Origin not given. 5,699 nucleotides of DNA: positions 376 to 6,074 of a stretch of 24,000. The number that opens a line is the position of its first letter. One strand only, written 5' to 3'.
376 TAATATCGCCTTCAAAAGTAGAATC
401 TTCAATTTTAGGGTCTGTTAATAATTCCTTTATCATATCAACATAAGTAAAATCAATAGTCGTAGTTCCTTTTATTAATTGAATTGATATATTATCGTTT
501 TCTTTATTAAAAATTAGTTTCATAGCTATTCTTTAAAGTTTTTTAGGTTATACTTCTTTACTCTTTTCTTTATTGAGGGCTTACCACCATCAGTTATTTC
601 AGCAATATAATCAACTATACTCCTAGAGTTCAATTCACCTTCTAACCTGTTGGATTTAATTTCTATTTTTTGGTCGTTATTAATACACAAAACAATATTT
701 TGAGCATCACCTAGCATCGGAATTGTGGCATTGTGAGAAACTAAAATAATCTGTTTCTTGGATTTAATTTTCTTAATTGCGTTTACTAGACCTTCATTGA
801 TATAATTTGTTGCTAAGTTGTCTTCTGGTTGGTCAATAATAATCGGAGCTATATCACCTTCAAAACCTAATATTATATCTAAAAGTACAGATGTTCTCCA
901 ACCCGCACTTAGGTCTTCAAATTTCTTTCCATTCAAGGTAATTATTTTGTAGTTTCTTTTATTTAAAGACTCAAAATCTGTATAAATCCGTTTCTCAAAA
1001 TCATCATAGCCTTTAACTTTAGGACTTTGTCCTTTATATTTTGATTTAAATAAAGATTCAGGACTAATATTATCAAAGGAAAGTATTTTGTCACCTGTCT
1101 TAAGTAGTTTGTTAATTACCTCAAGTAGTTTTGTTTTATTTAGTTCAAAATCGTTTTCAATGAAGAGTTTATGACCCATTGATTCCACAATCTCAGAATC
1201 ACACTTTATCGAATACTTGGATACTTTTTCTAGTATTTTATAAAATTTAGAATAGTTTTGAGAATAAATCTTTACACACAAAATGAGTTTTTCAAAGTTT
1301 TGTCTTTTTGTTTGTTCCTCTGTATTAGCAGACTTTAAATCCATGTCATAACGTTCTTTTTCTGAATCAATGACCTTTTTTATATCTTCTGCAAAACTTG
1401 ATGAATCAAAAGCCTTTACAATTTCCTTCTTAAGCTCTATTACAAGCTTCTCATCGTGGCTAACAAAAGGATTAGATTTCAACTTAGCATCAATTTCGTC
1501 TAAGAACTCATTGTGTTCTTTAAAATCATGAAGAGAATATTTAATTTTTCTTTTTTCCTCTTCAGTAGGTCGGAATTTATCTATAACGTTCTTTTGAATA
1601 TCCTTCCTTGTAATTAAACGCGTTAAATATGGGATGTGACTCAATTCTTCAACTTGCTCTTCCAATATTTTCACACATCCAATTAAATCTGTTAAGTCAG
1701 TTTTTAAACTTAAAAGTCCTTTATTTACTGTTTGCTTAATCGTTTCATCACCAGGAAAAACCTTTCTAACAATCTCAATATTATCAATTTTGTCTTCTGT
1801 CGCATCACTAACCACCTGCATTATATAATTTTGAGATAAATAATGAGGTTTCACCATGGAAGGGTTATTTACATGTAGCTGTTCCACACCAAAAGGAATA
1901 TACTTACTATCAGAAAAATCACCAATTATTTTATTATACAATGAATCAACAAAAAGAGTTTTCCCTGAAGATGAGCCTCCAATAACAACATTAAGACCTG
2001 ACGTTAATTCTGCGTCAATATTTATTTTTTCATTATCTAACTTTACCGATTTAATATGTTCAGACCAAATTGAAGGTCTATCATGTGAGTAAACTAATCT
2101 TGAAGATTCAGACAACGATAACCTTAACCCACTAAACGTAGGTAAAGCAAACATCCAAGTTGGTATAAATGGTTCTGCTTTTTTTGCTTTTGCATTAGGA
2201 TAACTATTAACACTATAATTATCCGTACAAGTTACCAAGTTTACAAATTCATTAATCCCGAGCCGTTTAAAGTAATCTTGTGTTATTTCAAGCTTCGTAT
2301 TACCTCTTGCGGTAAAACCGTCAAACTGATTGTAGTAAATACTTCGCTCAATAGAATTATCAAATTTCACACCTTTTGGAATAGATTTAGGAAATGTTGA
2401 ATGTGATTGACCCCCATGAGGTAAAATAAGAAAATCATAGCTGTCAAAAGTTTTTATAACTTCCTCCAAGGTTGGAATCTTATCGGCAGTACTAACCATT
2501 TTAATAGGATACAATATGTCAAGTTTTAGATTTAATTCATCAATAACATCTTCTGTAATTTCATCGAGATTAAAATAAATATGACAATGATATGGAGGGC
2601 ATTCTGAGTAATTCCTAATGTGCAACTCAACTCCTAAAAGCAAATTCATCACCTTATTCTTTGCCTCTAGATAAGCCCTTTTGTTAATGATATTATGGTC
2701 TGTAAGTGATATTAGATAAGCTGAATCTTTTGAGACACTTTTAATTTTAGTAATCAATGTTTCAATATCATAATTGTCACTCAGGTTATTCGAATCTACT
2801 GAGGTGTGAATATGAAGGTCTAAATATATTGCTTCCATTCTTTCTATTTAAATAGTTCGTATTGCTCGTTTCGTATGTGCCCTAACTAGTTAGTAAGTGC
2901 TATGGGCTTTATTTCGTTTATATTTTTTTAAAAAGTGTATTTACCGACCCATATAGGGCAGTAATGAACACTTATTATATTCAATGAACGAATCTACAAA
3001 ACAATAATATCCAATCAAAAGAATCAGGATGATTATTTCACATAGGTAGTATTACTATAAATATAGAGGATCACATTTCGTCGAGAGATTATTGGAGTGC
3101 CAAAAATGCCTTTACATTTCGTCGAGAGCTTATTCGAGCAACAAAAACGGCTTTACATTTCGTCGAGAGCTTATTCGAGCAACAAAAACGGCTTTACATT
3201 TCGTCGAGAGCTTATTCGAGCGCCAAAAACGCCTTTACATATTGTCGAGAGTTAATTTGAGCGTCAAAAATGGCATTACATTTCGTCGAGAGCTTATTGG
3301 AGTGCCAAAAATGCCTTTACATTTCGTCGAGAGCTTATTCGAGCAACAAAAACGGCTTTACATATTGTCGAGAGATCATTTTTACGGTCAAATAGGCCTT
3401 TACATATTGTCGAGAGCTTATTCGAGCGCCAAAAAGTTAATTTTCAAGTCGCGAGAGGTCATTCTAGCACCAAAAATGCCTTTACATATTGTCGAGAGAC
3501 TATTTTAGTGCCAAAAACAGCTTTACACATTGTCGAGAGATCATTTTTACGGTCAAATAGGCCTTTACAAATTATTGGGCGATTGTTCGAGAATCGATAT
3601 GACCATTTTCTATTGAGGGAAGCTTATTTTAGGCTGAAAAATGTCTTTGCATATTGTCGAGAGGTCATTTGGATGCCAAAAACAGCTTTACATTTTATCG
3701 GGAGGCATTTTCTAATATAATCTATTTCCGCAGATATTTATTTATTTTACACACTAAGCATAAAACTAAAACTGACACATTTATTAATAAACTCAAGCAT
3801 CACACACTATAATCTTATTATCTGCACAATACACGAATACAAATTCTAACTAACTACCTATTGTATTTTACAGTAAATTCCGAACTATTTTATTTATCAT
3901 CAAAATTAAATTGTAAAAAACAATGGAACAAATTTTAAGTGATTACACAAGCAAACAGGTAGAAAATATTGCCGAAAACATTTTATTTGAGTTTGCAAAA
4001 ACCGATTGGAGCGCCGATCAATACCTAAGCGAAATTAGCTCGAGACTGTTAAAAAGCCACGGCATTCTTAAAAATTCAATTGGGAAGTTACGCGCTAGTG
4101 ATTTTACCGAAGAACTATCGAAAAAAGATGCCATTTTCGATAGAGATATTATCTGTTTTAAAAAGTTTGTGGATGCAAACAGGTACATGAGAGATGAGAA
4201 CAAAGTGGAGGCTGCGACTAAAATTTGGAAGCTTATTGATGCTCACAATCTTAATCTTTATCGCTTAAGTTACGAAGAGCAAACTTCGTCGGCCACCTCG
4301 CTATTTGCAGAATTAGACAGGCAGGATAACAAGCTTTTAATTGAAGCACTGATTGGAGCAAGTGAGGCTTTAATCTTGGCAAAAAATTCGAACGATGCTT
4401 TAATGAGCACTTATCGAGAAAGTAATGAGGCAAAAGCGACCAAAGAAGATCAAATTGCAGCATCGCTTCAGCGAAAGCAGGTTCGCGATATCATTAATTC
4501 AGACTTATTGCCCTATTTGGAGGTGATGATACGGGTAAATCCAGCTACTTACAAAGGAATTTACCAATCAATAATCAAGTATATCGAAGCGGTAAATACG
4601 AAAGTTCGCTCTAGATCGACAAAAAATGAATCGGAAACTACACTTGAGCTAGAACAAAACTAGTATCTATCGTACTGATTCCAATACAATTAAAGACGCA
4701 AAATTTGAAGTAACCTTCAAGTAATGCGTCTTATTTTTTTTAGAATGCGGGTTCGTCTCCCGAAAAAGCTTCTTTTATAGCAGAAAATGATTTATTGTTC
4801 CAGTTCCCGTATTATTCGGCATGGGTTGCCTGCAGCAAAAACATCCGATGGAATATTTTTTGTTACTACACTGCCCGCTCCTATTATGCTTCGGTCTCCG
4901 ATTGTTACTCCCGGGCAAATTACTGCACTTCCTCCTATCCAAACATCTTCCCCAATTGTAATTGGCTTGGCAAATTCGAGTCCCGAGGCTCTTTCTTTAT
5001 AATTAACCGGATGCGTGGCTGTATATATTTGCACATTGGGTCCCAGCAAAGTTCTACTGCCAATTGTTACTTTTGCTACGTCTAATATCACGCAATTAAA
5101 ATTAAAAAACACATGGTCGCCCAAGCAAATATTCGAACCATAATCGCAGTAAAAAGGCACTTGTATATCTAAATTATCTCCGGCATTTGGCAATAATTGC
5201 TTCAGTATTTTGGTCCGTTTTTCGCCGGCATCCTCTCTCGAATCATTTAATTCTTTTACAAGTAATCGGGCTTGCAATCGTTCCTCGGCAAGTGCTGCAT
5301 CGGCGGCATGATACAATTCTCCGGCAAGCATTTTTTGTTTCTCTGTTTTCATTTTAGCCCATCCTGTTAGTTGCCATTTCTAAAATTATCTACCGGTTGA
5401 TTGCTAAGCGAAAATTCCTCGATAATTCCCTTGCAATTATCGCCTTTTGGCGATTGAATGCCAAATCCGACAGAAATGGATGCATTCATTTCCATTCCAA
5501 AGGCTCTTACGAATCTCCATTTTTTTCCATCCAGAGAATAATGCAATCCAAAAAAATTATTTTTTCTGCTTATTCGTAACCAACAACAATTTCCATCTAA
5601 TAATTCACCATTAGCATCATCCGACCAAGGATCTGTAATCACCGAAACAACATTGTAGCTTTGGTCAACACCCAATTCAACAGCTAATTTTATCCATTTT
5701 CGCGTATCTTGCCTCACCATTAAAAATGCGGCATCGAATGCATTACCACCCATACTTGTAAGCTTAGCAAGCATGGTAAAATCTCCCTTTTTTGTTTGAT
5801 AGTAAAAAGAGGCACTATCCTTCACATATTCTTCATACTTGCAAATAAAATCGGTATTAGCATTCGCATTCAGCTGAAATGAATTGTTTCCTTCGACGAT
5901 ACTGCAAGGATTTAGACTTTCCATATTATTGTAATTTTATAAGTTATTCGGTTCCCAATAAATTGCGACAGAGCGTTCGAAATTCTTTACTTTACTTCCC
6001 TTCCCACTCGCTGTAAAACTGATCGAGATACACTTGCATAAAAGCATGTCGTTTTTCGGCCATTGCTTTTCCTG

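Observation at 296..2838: PHP-phosphoesterase/ABC-ATPase fusion with a tightly coupled acidic 75-aa partner: candidate two-gene defence module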

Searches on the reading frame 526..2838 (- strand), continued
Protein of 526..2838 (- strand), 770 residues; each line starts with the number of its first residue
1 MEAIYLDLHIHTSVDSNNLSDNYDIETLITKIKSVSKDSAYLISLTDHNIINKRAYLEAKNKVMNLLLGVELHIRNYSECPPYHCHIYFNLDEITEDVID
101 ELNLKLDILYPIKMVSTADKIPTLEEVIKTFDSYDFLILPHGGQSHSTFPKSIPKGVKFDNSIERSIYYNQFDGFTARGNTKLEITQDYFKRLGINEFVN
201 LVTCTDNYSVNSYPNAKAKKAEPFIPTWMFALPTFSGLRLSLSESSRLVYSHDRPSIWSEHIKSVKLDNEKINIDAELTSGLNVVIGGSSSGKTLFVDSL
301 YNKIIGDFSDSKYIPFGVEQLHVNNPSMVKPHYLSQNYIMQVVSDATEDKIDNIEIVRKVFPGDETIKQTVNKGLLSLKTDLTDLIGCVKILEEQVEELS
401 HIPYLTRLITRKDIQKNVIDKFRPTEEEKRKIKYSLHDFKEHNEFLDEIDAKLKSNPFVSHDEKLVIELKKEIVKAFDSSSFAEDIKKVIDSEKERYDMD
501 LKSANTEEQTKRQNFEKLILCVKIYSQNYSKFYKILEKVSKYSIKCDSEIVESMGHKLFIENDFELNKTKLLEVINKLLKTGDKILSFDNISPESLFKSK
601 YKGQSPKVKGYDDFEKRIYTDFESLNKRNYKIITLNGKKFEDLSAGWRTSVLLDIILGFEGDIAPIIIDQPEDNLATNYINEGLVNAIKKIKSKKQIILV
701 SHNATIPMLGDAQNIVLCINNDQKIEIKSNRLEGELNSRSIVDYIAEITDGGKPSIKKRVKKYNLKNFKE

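Call 96: find_related_loci(query=A1, collection=viral_contigs, flank=10000)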
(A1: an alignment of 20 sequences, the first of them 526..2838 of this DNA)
Query A1 (770 aa) in viral_contigs; peptide patterns used: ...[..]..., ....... (x = any residue, [..] = any of these).
184 stretches matched a pattern; 33 encode a relative of the query (tblastn E <= 1e-3); 33 distinct loci.
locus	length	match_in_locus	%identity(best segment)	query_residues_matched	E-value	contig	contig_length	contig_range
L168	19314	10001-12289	37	195-766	1e-18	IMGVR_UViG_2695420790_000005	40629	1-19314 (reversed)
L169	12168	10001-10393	40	625-763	2e-18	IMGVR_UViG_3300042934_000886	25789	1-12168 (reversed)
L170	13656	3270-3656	37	633-763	1e-17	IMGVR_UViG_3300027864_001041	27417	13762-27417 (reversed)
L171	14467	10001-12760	32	1-764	4e-17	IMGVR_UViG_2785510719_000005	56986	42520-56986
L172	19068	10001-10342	37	643-763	4e-17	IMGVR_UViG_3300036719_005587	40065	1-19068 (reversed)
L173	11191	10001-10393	36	635-763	6e-17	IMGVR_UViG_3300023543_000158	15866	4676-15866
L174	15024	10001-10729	30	521-765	1e-16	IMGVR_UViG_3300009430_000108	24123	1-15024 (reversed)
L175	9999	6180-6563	34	634-765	2e-16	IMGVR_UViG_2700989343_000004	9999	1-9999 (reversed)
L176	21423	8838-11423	34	7-765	2e-16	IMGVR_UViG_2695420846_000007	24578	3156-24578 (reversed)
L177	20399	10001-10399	36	631-765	1e-16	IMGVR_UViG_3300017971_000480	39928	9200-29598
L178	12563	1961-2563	30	565-767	2e-15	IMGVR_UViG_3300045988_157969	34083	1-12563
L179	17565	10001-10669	28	566-765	2e-15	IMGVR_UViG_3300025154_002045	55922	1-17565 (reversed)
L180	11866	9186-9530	35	643-764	3e-15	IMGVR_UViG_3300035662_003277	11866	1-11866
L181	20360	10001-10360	33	642-765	3e-15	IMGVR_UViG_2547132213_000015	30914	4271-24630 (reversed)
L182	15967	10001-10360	33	642-765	4e-15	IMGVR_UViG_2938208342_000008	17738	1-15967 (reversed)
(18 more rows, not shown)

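Call 102: search_protein_families(library=pfam, proteins=[L052:6753-9977:+, L052:2995-4581:+, L052:4571-5608:+, L027:4057-7122:+, L027:1060-2988:+, L015:7431-9848:+, L015:5746-7323:+, L015:12625-13977:+, L004:6104-7723:-, L055:8684-9979:+], max_evalue=0.00001)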
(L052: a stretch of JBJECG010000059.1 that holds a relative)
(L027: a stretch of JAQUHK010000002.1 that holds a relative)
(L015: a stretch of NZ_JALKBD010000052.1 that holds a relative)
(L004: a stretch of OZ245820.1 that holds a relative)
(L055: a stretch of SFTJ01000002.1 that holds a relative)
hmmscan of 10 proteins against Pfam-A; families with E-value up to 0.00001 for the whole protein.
L052:6753-9977:+ (1075 aa): 5 families
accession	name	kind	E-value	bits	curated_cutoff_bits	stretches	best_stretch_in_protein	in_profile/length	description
PF11867.13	T1RH-like_C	-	6.9e-74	249.6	26.8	1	723-1073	3-328/329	Type I restriction enzyme HindI endonuclease subunit-like, C-terminal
PF18766.7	SWI2_SNF2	-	9.1e-50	169.8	26.7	1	269-506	2-210/221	SWI2/SNF2 ATPase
PF04313.20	HSDR_N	-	2.2e-31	109.7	25.1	1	9-206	4-196/198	Type I restriction enzyme R protein N terminus (HSDR_N)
PF22679.2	T1R_D3-like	-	1.9e-18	67.8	27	1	564-707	4-156/158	Type I restriction enzyme subunit R domain 3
PF04851.21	ResIII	-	6.2e-18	65.7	22.5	1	266-457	5-163/164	Type III restriction enzyme, res subunit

L052:2995-4581:+ (529 aa): 2 families
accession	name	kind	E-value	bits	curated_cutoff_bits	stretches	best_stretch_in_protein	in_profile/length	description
PF02384.22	N6_Mtase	-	5.2e-89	299.1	20.4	1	163-484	2-306/311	N-6 DNA Methylase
PF12161.14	HsdM_N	-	2e-12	48.3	24.5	1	15-153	2-135/135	HsdM N-terminal domain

L052:4571-5608:+ (346 aa): 2 families
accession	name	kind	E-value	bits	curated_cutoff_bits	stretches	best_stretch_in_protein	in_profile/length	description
PF06250.17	YhcG_C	-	2.2e-51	174.2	32.5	1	177-329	2-154/157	YhcG PDDEXK nuclease domain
PF17761.7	DUF1016_N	-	1.4e-46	158.4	32.8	1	17-154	1-137/137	DUF1016 N-terminal domain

L027:4057-7122:+ (1022 aa): 3 families
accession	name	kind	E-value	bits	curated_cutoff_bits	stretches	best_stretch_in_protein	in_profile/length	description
PF19778.5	RE_endonuc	-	4.1e-33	113.9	23.4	1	897-1007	1-106/108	Endonuclease domain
PF04851.21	ResIII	-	5.4e-14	52.9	22.5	1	62-255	20-162/164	Type III restriction enzyme, res subunit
PF00270.35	DEAD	-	6.5e-07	29.7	26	1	98-256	19-161/167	DEAD/DEAH box helicase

L027:1060-2988:+ (643 aa): 1 family
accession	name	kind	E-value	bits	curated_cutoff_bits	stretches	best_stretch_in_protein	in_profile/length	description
PF01555.25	N6_N4_Mtase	-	1.2e-30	107.5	26.7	1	121-463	1-213/221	DNA methylase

L015:7431-9848:+ (806 aa): 3 families
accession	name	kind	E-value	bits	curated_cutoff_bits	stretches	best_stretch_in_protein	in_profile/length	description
PF24391.1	HD-CE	-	1.3e-56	192.7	27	1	56-317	2-262/263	HD-CE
PF24401.1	iHD-CE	-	3.5e-11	43.4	27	0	237-318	239-320/349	iHD-CE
PF13589.12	HATPase_c_3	-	2.6e-09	37.7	25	1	389-503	3-94/137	Histidine kinase-, DNA gyrase B-, and HSP90-like ATPase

L015:5746-7323:+ (526 aa): 3 families
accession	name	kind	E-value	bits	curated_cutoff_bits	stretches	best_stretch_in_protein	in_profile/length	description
PF10412.15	TrwB_AAD_bind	-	1.3e-14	54.4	20.5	1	103-448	15-342/387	Type IV secretion-system coupling protein DNA-binding domain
PF02534.20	T4SS-DNA_transf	-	6.9e-13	48.7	20.1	1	90-428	37-379/468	Type IV secretory system Conjugative DNA transfer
PF12696.13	TraG-D_C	-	1.9e-11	44.4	22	1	358-427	5-75/126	TraM recognition site of TraD and TraG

L015:12625-13977:+ (451 aa): 3 families
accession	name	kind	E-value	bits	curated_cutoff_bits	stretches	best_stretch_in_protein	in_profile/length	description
PF04326.19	SLFN_AlbA_2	-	2.7e-17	63.8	25.3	1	3-120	1-117/118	Schlafen, AlbA_2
PF13749.12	HATPase_c_4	-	5.1e-16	58.9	26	1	276-341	5-72/89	Putative ATP-dependent DNA helicase recG C-terminal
PF13412.12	HTH_24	-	3.5e-06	26.9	21.9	1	389-426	2-39/48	Winged helix-turn-helix DNA-binding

L004:6104-7723:- (540 aa): 2 families
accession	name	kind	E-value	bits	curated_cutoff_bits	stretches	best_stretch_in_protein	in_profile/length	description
PF00239.26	Resolvase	-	2.8e-33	115.5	23.3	1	8-157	1-145/145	Resolvase, N terminal domain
PF07508.19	Recombinase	-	2.2e-16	60.4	21.1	1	179-266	1-101/102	Recombinase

L055:8684-9979:+ (432 aa): 2 families
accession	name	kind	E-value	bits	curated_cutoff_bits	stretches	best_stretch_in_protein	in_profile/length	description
PF13304.12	AAA_21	-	8.7e-27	95.4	27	1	48-363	3-303/304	AAA domain, putative AbiEii toxin, Type IV TA system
PF13175.12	AAA_15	-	8.4e-07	29.4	32.1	0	297-362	302-373/374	AAA ATPase domain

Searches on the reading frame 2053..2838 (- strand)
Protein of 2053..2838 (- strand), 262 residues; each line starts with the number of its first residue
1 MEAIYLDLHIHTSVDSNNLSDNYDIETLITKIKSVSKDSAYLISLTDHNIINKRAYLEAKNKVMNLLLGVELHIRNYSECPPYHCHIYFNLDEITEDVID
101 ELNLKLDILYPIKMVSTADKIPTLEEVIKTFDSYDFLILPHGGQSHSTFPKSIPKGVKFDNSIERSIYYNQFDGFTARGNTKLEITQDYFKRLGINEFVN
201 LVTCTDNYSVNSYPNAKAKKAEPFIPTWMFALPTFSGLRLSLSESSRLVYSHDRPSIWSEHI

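Call 62: search_solved_structures(query=A5, max_evalue=10, show_alignments=3)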
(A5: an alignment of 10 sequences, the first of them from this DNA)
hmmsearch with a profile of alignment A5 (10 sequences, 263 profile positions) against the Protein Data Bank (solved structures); distinct sequences matched with E-value up to 10: 0.

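Call 63: search_protein_families(library=pfam, proteins=[window:2053-2838:-], max_evalue=10)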
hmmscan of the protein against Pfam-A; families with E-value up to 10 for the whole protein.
seq(262 aa): 1 family
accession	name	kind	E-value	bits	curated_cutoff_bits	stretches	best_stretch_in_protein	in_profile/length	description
PF04577.19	Glyco_transf_61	-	0.028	15.1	27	1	98-147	80-126/137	Glycosyltransferase 61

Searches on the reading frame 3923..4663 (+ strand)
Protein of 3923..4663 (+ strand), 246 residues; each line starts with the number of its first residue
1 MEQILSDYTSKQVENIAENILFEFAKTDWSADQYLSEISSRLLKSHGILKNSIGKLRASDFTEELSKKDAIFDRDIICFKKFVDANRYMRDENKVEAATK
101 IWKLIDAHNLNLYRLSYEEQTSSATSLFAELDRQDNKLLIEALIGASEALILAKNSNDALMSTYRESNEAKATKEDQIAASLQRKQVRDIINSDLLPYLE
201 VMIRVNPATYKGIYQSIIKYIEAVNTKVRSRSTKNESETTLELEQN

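Call 32: search_protein_families(library=pfam, proteins=[window:3923-4663:+], max_evalue=0.001)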
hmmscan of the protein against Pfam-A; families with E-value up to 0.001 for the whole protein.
window:3923-4663:+ (246 aa): 1 family
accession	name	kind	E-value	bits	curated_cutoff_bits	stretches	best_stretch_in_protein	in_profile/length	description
PF19775.4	DUF6261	-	2.2e-11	44.4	27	1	62-207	1-142/154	Family of unknown function (DUF6261)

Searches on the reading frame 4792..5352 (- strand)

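Call 32: search_protein_families(library=pfam, proteins=[window:4792-5352:-], max_evalue=0.001)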
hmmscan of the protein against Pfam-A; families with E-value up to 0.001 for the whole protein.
window:4792-5352:- (186 aa): 4 families
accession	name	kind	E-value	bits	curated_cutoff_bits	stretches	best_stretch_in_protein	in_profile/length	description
PF12464.13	Mac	-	7.9e-17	61.7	22.1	1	7-58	1-53/53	Maltose acetyltransferase hexapeptide capping motif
PF00132.30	Hexapep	-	1.5e-15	56.6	27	1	131-165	2-36/36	Bacterial transferase hexapeptide (six repeats)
PF14602.12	Hexapep_2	-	3.5e-11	43.1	27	1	130-165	1-34/34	Hexapeptide repeat of succinyl-transferase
PF25084.1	LbH_EIF2B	-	0.00045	20.6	54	0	131-167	62-97/105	EIF2B subunit epsilon LbH domain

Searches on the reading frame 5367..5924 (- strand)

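Call 32: search_protein_families(library=pfam, proteins=[window:5367-5924:-], max_evalue=0.001)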
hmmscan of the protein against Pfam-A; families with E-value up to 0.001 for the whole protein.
window:5367-5924:- (185 aa): 1 family
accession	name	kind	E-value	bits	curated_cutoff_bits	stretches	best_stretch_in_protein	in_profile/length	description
PF07081.18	DUF1349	-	8.8e-38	130.2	32.4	1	12-175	11-178/179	Protein of unknown function (DUF1349)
